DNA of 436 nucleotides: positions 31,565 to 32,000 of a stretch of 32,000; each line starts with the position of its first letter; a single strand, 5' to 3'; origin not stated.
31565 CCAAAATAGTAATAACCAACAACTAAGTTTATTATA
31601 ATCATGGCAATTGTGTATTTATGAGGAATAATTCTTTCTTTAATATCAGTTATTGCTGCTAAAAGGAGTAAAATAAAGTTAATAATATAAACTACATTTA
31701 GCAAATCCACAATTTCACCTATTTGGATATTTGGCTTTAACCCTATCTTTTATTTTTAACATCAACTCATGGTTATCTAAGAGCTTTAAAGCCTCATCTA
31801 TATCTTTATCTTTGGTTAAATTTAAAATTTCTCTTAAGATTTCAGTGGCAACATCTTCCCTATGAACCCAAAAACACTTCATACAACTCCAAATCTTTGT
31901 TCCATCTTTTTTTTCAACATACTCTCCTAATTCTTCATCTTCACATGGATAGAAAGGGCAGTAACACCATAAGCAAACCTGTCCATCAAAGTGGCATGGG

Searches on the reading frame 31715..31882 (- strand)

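Call 3: search_protein_families(library=pfam, proteins=[window:31715-31882:-], max_evalue=1)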
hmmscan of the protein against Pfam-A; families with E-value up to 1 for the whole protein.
window:31715-31882:- (55 aa): 2 families
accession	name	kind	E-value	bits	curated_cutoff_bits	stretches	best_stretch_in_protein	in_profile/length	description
PF09634.15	DUF2025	-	0.16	12.3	25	1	4-46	53-95/105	Protein of unknown function (DUF2025)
PF04071.17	zf-like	-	0.27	11.6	27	1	1-24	53-79/82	Cysteine-rich small domain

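Call 4: search_protein_families(library=ncbifam, proteins=[window:31715-31882:-], max_evalue=1)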
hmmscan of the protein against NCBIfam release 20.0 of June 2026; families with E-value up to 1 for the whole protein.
window:31715-31882:- (55 aa): 0 families
